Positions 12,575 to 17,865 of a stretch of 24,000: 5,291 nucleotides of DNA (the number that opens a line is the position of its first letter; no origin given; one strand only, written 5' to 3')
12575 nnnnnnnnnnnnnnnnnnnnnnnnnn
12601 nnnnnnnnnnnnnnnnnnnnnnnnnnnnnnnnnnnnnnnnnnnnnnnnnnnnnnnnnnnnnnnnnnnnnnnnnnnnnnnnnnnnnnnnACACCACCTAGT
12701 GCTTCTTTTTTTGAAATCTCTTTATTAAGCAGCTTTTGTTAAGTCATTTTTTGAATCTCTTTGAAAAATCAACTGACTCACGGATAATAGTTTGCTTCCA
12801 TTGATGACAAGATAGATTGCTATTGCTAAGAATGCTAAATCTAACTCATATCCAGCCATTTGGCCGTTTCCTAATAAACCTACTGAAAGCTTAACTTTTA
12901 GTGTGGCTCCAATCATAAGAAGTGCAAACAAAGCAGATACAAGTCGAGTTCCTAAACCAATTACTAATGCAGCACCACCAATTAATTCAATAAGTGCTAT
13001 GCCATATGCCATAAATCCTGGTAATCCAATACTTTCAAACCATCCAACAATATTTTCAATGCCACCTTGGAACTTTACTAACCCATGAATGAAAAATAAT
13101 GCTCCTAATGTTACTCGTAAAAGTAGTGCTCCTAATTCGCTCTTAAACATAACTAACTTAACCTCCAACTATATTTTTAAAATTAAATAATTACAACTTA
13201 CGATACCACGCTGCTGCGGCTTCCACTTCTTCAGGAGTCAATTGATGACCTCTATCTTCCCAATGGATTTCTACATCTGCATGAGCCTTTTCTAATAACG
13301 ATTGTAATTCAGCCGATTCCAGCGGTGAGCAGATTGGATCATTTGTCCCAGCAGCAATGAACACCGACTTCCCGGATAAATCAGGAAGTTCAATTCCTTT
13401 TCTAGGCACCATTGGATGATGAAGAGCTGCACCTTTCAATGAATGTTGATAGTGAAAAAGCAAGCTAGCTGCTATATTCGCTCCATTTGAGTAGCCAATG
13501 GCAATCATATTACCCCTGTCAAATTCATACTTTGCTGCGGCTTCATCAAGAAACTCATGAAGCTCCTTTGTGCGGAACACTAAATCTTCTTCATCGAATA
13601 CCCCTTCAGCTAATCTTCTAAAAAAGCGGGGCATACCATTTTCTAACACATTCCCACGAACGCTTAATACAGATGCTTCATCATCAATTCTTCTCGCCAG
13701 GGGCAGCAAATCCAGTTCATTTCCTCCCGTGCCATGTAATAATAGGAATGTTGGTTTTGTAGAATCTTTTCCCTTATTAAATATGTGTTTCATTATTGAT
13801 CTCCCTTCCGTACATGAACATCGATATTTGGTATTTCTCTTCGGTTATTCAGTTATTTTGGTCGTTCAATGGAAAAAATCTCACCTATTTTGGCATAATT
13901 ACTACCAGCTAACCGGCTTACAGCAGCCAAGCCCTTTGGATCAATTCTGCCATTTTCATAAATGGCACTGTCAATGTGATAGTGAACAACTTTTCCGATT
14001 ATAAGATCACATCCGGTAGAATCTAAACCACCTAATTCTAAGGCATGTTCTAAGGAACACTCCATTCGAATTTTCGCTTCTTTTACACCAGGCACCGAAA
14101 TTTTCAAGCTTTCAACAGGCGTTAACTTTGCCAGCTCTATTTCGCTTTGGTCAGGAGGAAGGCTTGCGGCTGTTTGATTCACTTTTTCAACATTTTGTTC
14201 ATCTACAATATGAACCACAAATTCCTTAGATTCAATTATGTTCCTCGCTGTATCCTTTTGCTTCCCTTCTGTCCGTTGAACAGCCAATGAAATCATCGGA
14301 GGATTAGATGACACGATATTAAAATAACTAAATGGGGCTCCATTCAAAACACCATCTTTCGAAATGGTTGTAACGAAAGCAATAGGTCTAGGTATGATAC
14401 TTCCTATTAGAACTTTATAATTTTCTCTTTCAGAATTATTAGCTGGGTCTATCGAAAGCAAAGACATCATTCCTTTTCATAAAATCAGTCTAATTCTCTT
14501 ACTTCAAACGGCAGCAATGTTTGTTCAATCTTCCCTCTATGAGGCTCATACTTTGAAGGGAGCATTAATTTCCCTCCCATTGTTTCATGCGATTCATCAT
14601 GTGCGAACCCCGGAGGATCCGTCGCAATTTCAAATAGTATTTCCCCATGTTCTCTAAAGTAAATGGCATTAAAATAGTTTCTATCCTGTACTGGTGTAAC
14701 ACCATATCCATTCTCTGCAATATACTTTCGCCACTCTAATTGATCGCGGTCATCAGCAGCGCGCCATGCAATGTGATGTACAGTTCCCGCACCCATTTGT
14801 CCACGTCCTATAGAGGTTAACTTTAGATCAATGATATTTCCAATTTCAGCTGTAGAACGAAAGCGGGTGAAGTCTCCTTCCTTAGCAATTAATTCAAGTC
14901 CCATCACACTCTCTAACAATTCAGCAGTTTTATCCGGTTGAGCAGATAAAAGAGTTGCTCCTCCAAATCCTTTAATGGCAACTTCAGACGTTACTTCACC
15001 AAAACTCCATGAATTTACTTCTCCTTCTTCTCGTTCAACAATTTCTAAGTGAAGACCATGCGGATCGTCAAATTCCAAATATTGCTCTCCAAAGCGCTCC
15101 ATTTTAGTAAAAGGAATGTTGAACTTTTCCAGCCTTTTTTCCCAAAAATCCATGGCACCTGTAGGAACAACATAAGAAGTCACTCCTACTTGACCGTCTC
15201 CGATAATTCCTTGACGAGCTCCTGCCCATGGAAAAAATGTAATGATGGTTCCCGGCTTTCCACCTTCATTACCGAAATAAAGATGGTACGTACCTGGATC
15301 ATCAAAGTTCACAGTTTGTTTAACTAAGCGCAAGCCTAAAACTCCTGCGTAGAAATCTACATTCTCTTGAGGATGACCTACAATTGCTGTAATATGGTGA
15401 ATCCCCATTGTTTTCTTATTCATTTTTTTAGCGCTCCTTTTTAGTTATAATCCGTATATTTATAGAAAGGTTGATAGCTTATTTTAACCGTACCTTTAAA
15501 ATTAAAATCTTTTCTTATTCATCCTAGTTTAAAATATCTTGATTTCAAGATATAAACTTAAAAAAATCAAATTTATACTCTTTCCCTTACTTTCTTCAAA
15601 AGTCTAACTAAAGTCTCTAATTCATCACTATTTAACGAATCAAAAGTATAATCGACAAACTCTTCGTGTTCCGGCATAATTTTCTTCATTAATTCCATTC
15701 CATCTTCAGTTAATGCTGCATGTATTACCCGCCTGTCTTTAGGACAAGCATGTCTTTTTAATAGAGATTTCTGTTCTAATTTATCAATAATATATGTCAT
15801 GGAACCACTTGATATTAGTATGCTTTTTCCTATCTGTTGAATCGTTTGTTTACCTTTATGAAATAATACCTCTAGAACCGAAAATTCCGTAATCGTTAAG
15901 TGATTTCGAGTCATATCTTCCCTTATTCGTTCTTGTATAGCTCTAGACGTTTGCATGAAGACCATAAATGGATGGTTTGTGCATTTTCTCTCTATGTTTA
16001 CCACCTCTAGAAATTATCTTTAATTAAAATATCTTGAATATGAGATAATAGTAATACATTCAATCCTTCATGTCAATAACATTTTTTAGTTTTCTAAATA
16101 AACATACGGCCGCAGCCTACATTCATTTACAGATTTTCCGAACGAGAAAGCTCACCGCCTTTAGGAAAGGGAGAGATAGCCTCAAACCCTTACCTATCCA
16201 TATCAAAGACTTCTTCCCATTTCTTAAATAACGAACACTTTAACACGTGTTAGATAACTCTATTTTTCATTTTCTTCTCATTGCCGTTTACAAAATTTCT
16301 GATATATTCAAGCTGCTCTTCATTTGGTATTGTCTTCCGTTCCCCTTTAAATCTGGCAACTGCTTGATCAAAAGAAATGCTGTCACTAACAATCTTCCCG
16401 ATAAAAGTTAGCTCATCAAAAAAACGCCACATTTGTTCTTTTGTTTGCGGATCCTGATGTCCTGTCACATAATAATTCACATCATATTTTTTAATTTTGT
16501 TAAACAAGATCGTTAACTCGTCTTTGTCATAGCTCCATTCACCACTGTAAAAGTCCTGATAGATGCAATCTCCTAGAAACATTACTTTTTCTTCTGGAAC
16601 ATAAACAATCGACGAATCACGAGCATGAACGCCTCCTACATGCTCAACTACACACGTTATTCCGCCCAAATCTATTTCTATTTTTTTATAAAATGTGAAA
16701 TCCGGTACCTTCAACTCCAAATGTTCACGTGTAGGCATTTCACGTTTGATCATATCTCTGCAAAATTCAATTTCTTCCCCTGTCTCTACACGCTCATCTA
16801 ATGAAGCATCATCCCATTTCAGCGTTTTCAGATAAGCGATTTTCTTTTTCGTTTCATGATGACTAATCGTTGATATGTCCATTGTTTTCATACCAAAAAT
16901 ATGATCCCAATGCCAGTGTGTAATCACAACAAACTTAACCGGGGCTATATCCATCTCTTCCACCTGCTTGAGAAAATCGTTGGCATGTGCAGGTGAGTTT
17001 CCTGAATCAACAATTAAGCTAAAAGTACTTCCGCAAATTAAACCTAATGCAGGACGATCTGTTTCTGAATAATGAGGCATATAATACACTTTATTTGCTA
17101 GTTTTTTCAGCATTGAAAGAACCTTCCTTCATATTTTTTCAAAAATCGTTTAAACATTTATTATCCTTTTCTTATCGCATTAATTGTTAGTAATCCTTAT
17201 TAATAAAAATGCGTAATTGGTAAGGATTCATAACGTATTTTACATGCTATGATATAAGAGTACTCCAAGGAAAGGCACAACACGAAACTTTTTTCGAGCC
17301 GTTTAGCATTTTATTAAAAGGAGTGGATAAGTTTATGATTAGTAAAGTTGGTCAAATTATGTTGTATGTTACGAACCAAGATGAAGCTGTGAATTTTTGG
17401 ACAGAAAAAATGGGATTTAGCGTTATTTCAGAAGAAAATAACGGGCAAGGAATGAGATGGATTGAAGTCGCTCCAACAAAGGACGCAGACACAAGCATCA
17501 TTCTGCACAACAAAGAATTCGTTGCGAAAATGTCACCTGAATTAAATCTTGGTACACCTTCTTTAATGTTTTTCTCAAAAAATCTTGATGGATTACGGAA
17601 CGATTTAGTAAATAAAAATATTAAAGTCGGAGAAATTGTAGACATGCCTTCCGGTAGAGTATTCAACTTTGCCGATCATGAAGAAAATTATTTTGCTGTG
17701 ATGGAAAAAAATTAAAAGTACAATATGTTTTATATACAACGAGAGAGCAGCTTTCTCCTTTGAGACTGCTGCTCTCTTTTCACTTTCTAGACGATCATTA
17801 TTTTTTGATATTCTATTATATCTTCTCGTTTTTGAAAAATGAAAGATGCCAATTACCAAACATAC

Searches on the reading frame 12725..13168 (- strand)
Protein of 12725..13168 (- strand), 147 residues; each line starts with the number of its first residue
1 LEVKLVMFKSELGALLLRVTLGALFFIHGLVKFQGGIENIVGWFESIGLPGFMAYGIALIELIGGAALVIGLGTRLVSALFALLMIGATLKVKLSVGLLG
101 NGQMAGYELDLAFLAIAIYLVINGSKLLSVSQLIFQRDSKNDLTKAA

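Call 13: search_protein_families(library=pfam, proteins=[window:12725-13168:-], max_evalue=0.001)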
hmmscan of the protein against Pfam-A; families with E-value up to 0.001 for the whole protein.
window:12725-13168:- (147 aa): 4 families
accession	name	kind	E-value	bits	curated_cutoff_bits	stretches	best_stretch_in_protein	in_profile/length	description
PF07681.17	DoxX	-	4.6e-21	75.7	23.6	1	13-92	1-83/85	DoxX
PF04173.18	DoxD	-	4.3e-05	23.9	22.7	1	57-142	71-152/167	TQO small subunit DoxD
PF07291.16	MauE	-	6.3e-05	23.7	27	1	14-90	5-85/128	Methylamine utilisation protein MauE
PF13564.11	DoxX_2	-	0.00078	20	26.3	0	17-90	2-79/103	DoxX-like family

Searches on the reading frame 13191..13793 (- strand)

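Call 13: search_protein_families(library=pfam, proteins=[window:13191-13793:-], max_evalue=0.001)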
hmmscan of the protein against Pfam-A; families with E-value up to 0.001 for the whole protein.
window:13191-13793:- (200 aa): 5 families
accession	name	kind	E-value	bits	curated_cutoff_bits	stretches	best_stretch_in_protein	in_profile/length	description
PF01738.24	DLH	-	1.8e-07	31.4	21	1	83-183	86-186/217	Dienelactone hydrolase family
PF12146.15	Hydrolase_4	-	2.8e-06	27.3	27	1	76-130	60-112/239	Serine aminopeptidase, S33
PF02230.22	Abhydrolase_2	-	7e-06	26.5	23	1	10-196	11-212/217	Phospholipase/Carboxylesterase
PF20434.5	BD-FAE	-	0.00028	20.9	26.8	0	77-109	72-104/215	BD-FAE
PF00326.27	Peptidase_S9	-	0.00043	20.3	22.6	0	79-129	49-99/213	Prolyl oligopeptidase family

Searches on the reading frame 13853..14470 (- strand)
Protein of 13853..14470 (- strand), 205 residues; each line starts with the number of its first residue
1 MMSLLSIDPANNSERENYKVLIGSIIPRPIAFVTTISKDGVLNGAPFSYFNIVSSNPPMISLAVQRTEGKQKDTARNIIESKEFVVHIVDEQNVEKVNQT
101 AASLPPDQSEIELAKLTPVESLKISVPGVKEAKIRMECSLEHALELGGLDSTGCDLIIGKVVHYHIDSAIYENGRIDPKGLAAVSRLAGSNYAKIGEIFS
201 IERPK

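Call 13: search_protein_families(library=pfam, proteins=[window:13853-14470:-], max_evalue=0.001)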
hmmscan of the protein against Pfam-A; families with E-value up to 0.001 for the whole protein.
window:13853-14470:- (205 aa): 1 family
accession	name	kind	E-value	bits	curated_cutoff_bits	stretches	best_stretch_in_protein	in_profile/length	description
PF01613.24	Flavin_Reduct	-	8.8e-31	107.5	27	1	26-170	4-137/153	Flavin reductase like domain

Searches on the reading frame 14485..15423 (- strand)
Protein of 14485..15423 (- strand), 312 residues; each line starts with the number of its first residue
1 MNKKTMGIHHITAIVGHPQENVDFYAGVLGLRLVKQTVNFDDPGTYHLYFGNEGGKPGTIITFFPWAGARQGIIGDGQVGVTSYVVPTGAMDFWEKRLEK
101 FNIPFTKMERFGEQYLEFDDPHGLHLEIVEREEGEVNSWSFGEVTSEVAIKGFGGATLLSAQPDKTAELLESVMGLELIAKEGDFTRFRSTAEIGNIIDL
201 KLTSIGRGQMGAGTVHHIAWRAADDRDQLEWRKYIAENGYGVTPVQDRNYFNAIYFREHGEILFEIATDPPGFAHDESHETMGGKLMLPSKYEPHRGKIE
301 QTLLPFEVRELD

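Call 13: search_protein_families(library=pfam, proteins=[window:14485-15423:-], max_evalue=0.001)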
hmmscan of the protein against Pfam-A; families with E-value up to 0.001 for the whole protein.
window:14485-15423:- (312 aa): 1 family
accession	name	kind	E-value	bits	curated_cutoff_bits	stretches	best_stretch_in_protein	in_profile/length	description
PF00903.31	Glyoxalase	-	6.7e-16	59.2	20.6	2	7-128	1-121/121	Glyoxalase/Bleomycin resistance protein/Dioxygenase superfamily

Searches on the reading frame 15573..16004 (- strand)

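Call 13: search_protein_families(library=pfam, proteins=[window:15573-16004:-], max_evalue=0.001)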
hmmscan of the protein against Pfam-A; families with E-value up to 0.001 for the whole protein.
window:15573-16004:- (143 aa): 7 families
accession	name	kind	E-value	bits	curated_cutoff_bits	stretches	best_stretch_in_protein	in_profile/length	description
PF01047.28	MarR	-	3.9e-16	59.1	24.6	1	36-93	1-58/59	MarR family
PF22381.2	Staph_reg_Sar_Rot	-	2.7e-10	40.6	27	1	35-109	11-85/85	Transcriptional regulator SarA/Rot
PF12802.13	MarR_2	-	1.6e-09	38.2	27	1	36-92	3-60/61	MarR family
PF13463.12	HTH_27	-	3e-07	31.1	22.2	1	37-102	2-68/68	Winged helix DNA-binding domain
PF13601.12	HTH_34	-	0.00018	22.1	27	1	40-113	2-76/80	Winged helix DNA-binding domain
PF13412.12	HTH_24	-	0.00043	20.3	21.9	1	37-81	2-46/48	Winged helix-turn-helix DNA-binding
PF01238.27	PMI_typeI_C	-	0.00089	19.8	21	0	38-67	8-39/48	Phosphomannose isomerase type I C-terminal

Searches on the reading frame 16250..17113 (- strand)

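Call 13: search_protein_families(library=pfam, proteins=[window:16250-17113:-], max_evalue=0.001)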
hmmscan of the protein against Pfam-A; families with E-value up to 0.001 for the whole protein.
window:16250-17113:- (287 aa): 2 families
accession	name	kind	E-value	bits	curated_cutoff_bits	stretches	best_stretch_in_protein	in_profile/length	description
PF00753.33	Lactamase_B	-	2.3e-15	57.5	22.7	1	25-219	10-196/196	Metallo-beta-lactamase superfamily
PF12706.13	Lactamase_B_2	-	2e-05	24.7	27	1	50-198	21-158/200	Beta-lactamase superfamily domain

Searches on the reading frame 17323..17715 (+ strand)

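Call 47: search_protein_families(library=pfam, proteins=[window:17323-17715:+], max_evalue=0.01)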
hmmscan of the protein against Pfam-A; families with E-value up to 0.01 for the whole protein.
window:17323-17715:+ (130 aa): 1 family
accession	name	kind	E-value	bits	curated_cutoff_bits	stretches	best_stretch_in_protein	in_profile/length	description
PF00903.31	Glyoxalase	-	1.1e-07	32.6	20.6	1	9-124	2-119/121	Glyoxalase/Bleomycin resistance protein/Dioxygenase superfamily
